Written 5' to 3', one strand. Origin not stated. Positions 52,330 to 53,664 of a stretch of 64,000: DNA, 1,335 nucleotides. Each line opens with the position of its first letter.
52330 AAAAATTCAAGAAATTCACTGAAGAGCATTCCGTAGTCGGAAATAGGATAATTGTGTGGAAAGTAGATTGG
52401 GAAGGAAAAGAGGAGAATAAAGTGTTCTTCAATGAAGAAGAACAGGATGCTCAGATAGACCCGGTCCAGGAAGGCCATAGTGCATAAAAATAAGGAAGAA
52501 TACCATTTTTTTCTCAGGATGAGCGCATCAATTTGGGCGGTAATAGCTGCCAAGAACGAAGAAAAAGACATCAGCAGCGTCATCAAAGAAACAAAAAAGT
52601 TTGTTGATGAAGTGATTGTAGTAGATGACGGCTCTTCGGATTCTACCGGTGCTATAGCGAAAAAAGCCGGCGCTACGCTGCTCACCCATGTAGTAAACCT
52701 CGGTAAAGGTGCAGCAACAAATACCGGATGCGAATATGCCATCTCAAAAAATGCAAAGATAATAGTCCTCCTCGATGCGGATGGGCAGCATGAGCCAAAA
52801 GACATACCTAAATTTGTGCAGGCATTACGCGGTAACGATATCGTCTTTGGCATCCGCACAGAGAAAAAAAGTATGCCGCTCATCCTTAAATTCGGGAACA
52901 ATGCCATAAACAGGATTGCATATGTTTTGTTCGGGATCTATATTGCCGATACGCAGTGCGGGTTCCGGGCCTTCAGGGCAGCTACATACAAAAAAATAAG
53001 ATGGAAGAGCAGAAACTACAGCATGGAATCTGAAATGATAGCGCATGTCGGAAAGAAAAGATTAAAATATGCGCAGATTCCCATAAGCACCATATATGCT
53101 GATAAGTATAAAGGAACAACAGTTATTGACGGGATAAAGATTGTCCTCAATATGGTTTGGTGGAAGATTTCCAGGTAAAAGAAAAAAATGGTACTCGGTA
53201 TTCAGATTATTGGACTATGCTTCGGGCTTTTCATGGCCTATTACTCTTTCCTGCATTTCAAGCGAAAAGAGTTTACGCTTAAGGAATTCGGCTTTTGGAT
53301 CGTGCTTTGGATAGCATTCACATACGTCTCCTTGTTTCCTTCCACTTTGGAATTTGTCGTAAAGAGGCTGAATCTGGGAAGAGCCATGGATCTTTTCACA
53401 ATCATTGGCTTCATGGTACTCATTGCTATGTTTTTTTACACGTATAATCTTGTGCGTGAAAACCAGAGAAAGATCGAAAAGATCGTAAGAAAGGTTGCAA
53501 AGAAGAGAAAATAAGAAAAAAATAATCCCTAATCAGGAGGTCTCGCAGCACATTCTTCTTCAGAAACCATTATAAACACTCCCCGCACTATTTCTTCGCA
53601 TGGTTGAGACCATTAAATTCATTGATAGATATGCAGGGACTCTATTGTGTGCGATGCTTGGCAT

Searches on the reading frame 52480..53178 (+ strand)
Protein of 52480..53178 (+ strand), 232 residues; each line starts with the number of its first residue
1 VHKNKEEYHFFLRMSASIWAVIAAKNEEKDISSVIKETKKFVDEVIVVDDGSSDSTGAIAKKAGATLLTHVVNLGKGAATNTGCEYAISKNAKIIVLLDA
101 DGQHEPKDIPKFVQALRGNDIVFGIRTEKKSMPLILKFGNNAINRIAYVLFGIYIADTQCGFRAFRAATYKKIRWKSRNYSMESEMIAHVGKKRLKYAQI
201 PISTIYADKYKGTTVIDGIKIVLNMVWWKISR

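Call 3: search_protein_families(library=pfam, proteins=[window:52480-53178:+], max_evalue=0.01)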
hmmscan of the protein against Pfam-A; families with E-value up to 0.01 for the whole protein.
window:52480-53178:+ (232 aa): 2 families
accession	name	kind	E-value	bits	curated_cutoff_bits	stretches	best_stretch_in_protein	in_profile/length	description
PF00535.33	Glycos_transf_2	-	1.5e-23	84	23.3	1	20-167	2-161/168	Glycosyl transferase family 2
PF10111.15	Glyco_tranf_2_2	-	0.00014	21.9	27.3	1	21-107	3-97/276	Glycosyltransferase like family 2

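Call 4: search_protein_families(library=ncbifam, proteins=[window:52480-53178:+], max_evalue=0.01)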
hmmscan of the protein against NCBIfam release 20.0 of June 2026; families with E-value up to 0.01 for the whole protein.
window:52480-53178:+ (232 aa): 16 families
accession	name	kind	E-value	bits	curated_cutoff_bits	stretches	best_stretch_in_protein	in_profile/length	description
NF058614.1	PPMAGASynPpgS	equivalog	3.6e-37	127.9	370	1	18-225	2-219/226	polyprenyl-phospho-N-acetylgalactosaminyl synthase PpgS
TIGR04182.1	glyco_TIGR04182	equivalog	1.3e-27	97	325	1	20-224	4-213/293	S-layer glycoprotein N-glycosyltransferase AglJ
NF041391.1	DPhHxTase_Halo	equivalog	3.7e-22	78.4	375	1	24-218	3-194/213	dolichyl-phosphate hexose transferase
NF007986.1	PRK10714.1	equivalog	3.6e-12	45.9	529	1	21-168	11-167/316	undecaprenyl-phosphate 4-deoxy-4-formamido-L-arabinose transferase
NF047588.1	GlcsyltransPgfSStrep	equivalog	6.2e-11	42.1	500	1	28-173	20-167/308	glycosyltransferase PgfS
TIGR04283.1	glyco_like_mftF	equivalog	6.8e-10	38.9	182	1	21-133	4-117/221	TIGR04283 family arsenosugar biosynthesis glycosyltransferase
NF010496.0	PRK13915.1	equivalog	7.7e-10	38.3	262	1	14-113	29-139/307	glucosyl-3-phosphoglycerate synthase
TIGR01556.1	rhamnosyltran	subfamily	3.6e-08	32.9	200.55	1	31-111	10-93/281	rhamnosyltransferase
TIGR03469.1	HpnB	hypoth_equivalog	5.7e-08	32.2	379.25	1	12-120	40-164/386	hopene-associated glycosyltransferase HpnB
TIGR03937.1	PgaC_IcaA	equivalog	2.2e-07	30.2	422.3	1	16-117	45-151/407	poly-beta-1,6-N-acetyl-D-glucosamine synthase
NF041875.1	EPS_EpsD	equivalog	2.3e-06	27.2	370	1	44-145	32-138/325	exopolysaccharide biosynthesis glycosyltransferase EpsD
TIGR03965.1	mycofact_glyco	equivalog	2.7e-06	26.5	280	1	17-106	75-169/467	mycofactocin biosynthesis glycosyltransferase MftF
NF047683.1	TeichurnBiosyTuaG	equivalog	1.2e-05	25.1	400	1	25-125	19-120/252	teichuronic acid biosynthesis protein TuaG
NF050113.1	gal_furan_GlfT1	equivalog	9e-05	21.9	330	1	30-109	13-97/290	galactofuranosyltransferase GlfT1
NF007482.0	PRK10073.1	equivalog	0.00012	21.2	423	1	22-111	12-105/334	glycosyltransferase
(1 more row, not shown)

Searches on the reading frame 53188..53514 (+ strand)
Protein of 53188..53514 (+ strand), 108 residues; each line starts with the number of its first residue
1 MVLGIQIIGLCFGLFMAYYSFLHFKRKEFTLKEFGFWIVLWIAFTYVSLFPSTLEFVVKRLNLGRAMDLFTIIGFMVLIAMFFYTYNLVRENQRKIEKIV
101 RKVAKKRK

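Call 3: search_protein_families(library=pfam, proteins=[window:53188-53514:+], max_evalue=0.01)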
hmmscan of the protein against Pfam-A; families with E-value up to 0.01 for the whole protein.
window:53188-53514:+ (108 aa): 1 family
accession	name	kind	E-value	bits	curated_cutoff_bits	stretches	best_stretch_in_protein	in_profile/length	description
PF10066.14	DUF2304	-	8e-19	68.3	25.5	1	5-104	2-101/106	Uncharacterized conserved protein (DUF2304)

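Call 4: search_protein_families(library=ncbifam, proteins=[window:53188-53514:+], max_evalue=0.01)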
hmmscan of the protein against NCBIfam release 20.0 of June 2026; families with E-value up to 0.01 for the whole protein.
window:53188-53514:+ (108 aa): 1 family
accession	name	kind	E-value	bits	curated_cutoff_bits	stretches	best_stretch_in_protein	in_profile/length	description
NF052277.1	lmo0954_fam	equivalog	0.0012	19.3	40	1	6-45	23-62/89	lmo0954 family membrane protein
